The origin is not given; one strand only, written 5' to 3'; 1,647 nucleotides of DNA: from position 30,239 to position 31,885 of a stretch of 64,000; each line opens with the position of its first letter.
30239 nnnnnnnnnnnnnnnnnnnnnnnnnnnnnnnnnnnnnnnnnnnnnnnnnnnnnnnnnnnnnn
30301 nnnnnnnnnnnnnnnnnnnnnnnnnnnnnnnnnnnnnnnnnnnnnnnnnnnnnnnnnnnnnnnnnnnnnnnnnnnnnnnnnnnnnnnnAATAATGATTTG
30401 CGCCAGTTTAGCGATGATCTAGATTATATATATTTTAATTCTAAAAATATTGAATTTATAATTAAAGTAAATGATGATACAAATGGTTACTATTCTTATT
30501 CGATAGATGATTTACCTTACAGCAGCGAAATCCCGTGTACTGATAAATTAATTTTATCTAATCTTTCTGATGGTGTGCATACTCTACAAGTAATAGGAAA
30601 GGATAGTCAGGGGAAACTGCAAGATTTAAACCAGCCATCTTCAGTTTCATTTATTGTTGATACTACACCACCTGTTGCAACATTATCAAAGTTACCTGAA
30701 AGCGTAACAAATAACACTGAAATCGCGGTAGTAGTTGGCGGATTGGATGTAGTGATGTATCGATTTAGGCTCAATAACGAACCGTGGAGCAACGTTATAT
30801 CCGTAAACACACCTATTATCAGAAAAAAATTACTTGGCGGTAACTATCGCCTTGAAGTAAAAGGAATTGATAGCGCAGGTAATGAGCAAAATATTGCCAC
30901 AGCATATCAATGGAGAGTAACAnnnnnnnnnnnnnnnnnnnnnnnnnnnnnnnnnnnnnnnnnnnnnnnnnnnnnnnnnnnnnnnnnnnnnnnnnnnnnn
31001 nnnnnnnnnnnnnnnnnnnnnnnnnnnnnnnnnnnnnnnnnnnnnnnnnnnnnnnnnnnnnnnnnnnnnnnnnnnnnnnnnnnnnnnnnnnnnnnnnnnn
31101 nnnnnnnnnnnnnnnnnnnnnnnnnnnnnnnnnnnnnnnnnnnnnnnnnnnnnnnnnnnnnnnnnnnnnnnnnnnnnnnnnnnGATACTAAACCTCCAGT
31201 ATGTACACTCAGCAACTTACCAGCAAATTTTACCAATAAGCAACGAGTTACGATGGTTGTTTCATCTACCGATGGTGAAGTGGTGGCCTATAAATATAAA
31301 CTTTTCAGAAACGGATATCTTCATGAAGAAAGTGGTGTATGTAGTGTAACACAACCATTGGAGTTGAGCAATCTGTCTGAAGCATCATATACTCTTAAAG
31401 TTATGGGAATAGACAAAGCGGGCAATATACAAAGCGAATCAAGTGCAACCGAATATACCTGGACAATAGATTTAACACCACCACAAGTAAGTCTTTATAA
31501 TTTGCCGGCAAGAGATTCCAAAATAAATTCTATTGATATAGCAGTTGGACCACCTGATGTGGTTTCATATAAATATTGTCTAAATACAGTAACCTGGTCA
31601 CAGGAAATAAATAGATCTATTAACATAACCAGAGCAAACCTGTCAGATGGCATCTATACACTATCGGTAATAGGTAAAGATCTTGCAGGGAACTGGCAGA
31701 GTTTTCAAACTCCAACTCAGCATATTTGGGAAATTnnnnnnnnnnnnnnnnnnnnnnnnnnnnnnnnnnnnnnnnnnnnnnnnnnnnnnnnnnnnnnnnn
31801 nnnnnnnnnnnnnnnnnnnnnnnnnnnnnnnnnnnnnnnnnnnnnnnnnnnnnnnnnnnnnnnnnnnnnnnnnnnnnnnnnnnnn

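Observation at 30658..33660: Eleven tandem ~90-aa repeats of an unrecognised beta-sandwich type in the second giant protein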

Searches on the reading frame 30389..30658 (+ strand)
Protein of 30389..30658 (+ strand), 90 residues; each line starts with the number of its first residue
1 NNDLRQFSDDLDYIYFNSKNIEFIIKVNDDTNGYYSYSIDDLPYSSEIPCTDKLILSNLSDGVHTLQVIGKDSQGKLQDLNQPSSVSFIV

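Call 10: search_protein_families(library=pfam, proteins=[window:30389-30658:+], max_evalue=1)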
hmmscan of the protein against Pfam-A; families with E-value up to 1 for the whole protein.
window:30389-30658:+ (90 aa): 4 families
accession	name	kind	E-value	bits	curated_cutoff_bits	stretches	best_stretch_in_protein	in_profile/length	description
PF24240.1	DUF7448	-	0.032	15.1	27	1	14-40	76-103/104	Domain of unknown function (DUF7448)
PF17996.7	CE2_N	-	0.066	13.7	27.9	1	16-69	26-81/108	Carbohydrate esterase 2 N-terminal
PF17957.7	Big_7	-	0.14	13.3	24.1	1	20-68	43-70/70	Bacterial Ig domain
PF20596.3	pAdhesive_11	-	0.14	12.7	24.3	1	51-77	79-105/112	Putative adhesive domain (group 11)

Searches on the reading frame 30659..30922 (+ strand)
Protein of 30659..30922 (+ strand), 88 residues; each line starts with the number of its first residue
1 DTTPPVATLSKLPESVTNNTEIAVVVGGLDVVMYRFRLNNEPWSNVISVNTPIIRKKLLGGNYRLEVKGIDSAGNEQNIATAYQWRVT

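Call 9: search_protein_families(library=pfam, proteins=[window:30659-30922:+], max_evalue=0.1)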
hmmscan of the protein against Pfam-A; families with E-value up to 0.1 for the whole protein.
window:30659-30922:+ (88 aa): 1 family
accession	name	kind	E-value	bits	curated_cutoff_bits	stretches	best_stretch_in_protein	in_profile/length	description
PF07495.19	Y_Y_Y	-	0.001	19.4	26.6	1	32-80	8-57/65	Y_Y_Y domain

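Call 11: search_protein_families(library=ncbifam, proteins=[window:30659-30922:+], max_evalue=0.1)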
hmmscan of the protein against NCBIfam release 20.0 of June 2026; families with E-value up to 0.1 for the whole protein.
window:30659-30922:+ (88 aa): 1 family
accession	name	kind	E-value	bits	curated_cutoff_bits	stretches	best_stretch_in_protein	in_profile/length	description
NF003547.0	PRK05205.1-3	equivalog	0.011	15.5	230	1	8-51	59-102/194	bifunctional pyr operon transcriptional regulator/uracil phosphoribosyltransferase PyrR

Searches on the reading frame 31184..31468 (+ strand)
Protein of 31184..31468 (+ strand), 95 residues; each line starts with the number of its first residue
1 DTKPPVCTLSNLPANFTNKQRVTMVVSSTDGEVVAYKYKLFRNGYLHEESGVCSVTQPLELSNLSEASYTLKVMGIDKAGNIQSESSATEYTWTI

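Call 9: search_protein_families(library=pfam, proteins=[window:31184-31468:+], max_evalue=0.1)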
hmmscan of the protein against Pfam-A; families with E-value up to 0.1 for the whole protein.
window:31184-31468:+ (95 aa): 2 families
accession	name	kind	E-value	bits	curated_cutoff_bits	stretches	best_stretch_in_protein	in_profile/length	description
PF19077.6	Big_13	-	0.00018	22.4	27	1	15-87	22-95/102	Bacterial Ig-like domain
PF22352.2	K319L-like_PKD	-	0.013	15.9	27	1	26-84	20-77/84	K319L-like, PKD domain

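Call 11: search_protein_families(library=ncbifam, proteins=[window:31184-31468:+], max_evalue=0.1)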
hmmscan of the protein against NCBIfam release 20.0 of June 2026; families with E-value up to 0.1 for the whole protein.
window:31184-31468:+ (95 aa): 2 families
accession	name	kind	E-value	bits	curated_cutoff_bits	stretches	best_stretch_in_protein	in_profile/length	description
NF033510.3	Ca_tandemer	repeat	0.0069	16.7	50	1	48-81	60-94/96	Ca2+-stabilized repeat-containing adhesin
NF047446.1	barrel_OmpL47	domain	0.027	14.9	40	1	65-89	41-65/68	OmpL47-type beta-barrel domain-containing protein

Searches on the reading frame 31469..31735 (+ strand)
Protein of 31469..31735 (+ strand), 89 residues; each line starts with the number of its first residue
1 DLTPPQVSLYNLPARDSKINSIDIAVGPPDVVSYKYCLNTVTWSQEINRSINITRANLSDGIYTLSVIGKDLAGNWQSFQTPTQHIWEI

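Call 9: search_protein_families(library=pfam, proteins=[window:31469-31735:+], max_evalue=0.1)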
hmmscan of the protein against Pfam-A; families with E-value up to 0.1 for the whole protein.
window:31469-31735:+ (89 aa): 2 families
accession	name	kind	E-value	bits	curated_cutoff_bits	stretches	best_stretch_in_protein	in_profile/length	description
PF07495.19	Y_Y_Y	-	0.00035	20.8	26.6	1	31-78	7-55/65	Y_Y_Y domain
PF19077.6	Big_13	-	0.00057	20.8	27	1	42-79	55-93/102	Bacterial Ig-like domain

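Call 11: search_protein_families(library=ncbifam, proteins=[window:31469-31735:+], max_evalue=0.1)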
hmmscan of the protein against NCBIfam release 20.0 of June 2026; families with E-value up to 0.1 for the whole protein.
window:31469-31735:+ (89 aa): 0 families
